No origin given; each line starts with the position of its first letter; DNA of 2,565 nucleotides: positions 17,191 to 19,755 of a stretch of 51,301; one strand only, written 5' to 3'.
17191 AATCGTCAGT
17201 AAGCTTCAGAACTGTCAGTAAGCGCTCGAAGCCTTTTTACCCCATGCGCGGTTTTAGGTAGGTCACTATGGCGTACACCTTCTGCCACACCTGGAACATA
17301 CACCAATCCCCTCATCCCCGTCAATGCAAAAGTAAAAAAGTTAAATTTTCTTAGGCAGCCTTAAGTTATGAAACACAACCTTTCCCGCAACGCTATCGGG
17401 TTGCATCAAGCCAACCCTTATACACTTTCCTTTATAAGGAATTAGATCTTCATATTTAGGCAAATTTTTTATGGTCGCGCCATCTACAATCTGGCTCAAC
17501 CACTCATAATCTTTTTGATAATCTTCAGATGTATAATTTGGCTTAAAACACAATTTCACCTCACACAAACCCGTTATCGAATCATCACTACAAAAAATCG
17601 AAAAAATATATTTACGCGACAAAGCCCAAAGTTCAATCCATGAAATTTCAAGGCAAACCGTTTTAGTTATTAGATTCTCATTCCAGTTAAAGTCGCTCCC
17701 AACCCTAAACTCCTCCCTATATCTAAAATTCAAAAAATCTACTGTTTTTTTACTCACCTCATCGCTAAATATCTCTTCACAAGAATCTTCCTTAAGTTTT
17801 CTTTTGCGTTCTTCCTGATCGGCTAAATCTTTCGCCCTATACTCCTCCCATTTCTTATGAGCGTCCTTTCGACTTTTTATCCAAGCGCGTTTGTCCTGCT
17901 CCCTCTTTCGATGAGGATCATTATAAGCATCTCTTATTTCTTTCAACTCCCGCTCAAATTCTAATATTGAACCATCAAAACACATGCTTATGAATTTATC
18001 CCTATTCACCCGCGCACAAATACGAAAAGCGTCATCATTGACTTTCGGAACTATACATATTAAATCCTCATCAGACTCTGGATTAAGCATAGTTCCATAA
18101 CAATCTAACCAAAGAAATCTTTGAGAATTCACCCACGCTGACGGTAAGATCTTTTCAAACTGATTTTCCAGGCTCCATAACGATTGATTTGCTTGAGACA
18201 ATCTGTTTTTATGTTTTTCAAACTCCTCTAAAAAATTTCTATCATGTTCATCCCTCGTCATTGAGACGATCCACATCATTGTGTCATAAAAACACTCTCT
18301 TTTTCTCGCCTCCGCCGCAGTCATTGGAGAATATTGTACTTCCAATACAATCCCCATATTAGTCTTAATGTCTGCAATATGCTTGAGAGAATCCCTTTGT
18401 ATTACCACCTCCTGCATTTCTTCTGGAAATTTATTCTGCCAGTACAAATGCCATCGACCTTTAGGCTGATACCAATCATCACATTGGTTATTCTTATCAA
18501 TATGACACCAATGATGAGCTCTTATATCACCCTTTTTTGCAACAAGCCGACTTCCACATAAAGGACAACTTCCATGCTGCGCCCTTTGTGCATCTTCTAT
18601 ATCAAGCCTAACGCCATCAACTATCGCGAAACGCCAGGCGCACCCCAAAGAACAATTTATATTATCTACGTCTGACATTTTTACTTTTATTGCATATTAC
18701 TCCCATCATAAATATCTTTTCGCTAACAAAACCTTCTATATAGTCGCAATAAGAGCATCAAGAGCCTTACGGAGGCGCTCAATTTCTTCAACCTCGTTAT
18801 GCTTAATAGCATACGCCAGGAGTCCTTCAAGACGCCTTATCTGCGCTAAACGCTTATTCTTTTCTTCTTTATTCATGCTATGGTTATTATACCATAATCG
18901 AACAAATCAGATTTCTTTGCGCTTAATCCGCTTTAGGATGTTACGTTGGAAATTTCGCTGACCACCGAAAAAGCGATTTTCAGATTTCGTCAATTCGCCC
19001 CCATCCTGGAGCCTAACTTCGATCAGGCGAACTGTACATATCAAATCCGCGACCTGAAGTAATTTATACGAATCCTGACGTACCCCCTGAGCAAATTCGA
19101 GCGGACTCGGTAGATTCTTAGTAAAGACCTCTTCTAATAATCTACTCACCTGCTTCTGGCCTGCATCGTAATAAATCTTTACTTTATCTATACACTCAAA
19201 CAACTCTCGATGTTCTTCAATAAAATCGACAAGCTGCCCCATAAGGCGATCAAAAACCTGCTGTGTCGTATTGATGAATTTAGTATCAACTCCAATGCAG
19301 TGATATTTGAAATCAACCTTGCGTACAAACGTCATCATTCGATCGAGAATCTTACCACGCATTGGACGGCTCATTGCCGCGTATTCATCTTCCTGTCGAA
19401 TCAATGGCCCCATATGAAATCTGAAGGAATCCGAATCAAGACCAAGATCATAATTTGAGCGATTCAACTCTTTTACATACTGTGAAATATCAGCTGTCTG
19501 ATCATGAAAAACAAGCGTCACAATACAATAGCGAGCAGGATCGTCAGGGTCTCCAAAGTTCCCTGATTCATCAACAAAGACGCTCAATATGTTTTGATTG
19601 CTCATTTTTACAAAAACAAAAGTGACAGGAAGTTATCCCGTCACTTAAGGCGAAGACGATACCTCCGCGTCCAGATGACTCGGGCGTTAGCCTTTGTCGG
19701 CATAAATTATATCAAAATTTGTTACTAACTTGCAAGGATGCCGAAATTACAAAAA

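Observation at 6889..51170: Identical 15-bp core and equal 31-codon leaders at two recombinase-proximal junctions of IVGY genes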

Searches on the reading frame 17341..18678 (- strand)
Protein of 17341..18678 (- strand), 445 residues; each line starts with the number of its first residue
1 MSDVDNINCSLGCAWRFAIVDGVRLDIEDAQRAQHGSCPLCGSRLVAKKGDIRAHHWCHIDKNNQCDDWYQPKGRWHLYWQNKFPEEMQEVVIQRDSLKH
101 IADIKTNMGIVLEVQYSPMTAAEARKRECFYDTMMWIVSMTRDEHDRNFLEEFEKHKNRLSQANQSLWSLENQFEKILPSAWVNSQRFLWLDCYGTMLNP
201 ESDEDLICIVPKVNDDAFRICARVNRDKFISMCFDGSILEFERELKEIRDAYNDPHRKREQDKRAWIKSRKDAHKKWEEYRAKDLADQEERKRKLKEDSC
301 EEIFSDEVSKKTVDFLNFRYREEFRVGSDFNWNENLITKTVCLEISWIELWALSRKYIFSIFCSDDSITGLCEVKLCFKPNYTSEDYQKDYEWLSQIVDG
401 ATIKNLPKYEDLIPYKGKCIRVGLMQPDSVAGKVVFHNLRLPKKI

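Call 10: search_protein_families(library=pfam, max_evalue=0.01, proteins=[window:17341-18678:-])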
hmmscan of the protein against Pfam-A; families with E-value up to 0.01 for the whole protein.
window:17341-18678:- (445 aa): 1 family
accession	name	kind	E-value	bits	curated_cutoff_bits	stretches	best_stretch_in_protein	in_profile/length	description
PF25164.1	CoiA_N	-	9.6e-05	22.3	26.3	1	36-66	18-47/50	Competence protein CoiA, N-terminal domain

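Call 18: search_protein_families(library=phrogs, max_evalue=0.001, proteins=[window:17341-18678:-])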
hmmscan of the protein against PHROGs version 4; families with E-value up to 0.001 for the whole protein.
window:17341-18678:- (445 aa): 0 families

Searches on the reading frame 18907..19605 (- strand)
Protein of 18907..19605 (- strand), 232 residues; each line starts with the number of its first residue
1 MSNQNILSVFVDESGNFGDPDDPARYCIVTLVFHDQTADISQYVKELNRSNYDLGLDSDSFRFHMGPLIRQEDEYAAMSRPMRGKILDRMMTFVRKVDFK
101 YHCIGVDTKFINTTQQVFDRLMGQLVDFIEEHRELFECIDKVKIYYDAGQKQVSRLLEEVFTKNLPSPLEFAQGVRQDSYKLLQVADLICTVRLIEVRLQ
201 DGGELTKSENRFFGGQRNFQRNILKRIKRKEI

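Call 18: search_protein_families(library=phrogs, max_evalue=0.001, proteins=[window:18907-19605:-])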
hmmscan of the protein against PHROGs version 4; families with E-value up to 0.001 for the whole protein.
window:18907-19605:- (232 aa): 0 families

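Call 61: search_protein_families(library=pfam, max_evalue=0.01, proteins=[window:18907-19605:-])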
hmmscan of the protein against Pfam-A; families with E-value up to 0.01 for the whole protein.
window:18907-19605:- (232 aa): 1 family
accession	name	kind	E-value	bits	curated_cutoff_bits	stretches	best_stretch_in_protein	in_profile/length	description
PF12686.12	DUF3800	-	8.8e-09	36.7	21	1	9-191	2-144/149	Protein of unknown function (DUF3800)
